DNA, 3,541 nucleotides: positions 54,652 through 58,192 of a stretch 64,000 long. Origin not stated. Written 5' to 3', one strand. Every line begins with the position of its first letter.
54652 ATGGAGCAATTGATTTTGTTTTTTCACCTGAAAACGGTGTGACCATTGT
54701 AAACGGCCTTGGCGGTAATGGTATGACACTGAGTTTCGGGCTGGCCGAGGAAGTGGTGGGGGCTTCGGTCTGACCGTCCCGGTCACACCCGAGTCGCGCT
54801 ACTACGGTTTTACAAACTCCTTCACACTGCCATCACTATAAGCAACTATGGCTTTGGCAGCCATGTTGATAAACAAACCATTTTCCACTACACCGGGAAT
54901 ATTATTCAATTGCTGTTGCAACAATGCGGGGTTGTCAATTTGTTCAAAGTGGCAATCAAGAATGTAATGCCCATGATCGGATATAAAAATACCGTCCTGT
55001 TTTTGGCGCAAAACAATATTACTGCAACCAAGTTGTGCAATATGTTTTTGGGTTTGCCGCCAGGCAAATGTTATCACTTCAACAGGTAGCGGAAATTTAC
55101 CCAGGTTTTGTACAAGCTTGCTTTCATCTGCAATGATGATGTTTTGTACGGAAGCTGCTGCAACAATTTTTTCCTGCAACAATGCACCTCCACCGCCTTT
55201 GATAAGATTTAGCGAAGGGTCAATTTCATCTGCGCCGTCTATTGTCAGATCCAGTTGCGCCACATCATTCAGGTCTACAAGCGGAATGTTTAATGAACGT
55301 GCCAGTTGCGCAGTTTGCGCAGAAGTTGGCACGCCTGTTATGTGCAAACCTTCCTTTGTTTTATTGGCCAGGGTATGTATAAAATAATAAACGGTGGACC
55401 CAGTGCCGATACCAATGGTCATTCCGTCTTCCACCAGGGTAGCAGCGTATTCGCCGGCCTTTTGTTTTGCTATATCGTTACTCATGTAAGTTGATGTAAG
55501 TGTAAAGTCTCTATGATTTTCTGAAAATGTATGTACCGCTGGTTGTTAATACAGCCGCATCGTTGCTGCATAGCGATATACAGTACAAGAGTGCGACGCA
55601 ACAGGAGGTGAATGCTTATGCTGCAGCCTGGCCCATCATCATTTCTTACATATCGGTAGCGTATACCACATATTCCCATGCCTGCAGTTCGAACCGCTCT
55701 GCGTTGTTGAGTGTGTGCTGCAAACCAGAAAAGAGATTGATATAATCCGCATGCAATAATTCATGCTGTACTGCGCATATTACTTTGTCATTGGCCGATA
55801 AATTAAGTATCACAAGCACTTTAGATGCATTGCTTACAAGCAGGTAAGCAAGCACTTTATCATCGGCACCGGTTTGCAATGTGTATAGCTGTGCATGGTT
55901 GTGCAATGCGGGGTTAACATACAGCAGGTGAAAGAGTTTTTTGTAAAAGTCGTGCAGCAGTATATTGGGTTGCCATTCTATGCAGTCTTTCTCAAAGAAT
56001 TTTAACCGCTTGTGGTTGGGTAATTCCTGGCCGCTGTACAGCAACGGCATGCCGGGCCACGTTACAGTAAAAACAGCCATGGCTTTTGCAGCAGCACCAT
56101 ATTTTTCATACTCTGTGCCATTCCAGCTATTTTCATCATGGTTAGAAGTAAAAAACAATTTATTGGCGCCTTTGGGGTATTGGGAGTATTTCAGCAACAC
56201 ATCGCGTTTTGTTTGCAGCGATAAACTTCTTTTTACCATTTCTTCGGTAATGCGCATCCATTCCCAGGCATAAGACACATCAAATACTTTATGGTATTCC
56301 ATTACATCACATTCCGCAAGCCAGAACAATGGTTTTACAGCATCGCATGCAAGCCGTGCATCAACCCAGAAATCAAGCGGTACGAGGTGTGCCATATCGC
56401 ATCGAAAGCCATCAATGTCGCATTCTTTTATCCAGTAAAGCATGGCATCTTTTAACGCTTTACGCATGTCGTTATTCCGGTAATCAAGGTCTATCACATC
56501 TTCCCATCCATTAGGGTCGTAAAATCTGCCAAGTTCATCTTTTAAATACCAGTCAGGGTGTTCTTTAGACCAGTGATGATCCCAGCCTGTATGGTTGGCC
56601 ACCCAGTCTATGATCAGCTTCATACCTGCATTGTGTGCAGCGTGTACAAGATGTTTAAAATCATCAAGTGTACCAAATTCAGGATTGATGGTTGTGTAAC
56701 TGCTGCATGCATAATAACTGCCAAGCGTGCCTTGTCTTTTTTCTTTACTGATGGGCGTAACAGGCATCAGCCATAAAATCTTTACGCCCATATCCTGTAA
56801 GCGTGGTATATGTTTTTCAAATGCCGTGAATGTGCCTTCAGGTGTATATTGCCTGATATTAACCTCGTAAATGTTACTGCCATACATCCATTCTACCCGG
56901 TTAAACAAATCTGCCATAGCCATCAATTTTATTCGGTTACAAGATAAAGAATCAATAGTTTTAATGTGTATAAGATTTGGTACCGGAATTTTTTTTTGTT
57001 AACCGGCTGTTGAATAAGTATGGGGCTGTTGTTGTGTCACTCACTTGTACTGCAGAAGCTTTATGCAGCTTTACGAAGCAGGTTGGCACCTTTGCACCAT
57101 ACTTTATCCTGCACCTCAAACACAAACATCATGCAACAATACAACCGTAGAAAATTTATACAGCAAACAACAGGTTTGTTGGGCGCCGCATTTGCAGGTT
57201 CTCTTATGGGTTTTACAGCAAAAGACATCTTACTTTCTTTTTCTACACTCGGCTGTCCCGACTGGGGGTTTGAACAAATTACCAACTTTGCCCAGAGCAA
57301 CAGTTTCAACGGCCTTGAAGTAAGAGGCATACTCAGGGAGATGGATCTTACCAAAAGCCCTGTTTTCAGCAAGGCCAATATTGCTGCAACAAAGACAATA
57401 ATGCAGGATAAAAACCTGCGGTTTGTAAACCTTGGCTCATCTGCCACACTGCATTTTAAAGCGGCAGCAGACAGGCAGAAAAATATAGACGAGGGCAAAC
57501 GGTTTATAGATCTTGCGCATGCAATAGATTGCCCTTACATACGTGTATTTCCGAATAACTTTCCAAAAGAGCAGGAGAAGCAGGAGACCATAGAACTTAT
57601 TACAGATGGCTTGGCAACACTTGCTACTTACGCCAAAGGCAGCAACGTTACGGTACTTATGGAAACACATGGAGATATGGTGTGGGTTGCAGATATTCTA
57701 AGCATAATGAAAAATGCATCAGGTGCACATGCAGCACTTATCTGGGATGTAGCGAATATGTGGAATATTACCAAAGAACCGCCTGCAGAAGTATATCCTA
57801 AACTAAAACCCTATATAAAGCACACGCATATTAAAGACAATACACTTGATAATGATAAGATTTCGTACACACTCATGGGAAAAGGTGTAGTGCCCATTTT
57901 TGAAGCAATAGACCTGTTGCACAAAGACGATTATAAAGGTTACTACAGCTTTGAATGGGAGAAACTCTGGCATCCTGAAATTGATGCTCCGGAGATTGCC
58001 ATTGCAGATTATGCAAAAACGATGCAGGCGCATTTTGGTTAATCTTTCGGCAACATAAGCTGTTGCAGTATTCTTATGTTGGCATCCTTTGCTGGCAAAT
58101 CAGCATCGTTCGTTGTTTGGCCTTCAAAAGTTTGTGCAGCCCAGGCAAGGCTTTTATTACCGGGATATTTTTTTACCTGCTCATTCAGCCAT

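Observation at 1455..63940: Very dense family of 60-100 bp interspersed intergenic repeats with an asymmetric 19-nt core (at least 27 copies in 64 kb)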

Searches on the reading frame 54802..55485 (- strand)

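Call 78: search_protein_families(library=pfam, proteins=[window:54802-55485:-], max_evalue=0.00001)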
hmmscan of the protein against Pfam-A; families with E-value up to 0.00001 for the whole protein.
window:54802-55485:- (227 aa): 2 families
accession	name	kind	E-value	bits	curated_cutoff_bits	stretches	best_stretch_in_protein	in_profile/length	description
PF06026.20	Rib_5-P_isom_A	-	1.8e-69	233.2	26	1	51-219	2-173/173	Ribose 5-phosphate isomerase A (phosphoriboisomerase A)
PF00455.28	DeoRC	-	2.6e-08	34.4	31.8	1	5-49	4-44/160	DeoR C terminal sensor domain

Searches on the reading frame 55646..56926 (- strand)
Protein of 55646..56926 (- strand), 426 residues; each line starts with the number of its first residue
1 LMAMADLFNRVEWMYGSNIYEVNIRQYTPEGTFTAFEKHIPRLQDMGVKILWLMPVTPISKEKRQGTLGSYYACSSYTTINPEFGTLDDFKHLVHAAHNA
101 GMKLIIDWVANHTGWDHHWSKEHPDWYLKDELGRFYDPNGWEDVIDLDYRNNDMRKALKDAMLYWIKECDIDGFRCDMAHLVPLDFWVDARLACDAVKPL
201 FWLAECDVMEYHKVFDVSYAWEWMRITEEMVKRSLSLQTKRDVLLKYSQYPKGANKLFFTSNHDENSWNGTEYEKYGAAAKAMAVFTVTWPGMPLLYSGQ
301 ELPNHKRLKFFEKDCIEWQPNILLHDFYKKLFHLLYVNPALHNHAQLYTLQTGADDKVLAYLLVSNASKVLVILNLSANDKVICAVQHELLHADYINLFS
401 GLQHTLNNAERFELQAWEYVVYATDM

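Call 21: search_protein_families(library=pfam, proteins=[window:55646-56926:-])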
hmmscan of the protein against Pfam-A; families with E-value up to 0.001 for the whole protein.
window:55646-56926:- (426 aa): 2 families
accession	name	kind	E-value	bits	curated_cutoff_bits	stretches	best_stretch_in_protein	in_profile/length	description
PF00128.31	Alpha-amylase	-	3.3e-35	122.6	22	3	31-123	16-102/446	Alpha amylase, catalytic domain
PF14871.12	GHL6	-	7.5e-07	29.9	35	1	70-178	28-132/132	Hypothetical glycosyl hydrolase 6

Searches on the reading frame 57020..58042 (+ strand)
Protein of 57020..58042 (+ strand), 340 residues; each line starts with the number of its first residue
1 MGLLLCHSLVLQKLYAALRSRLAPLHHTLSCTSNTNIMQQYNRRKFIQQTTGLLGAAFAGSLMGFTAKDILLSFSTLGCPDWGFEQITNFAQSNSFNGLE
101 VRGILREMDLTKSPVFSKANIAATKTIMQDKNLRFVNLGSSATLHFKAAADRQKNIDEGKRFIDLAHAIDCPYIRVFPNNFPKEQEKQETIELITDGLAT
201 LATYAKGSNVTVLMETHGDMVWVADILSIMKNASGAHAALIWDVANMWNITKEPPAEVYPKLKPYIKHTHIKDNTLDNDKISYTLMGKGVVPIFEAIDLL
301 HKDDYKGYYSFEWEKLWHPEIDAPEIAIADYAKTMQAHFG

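Call 21: search_protein_families(library=pfam, proteins=[window:57020-58042:+])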
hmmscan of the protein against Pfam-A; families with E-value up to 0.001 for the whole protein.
window:57020-58042:+ (340 aa): 1 family
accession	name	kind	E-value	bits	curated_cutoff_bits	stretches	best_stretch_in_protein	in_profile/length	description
PF01261.30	AP_endonuc_2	-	2.3e-27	96.7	31.1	1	96-317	9-233/249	Xylose isomerase-like TIM barrel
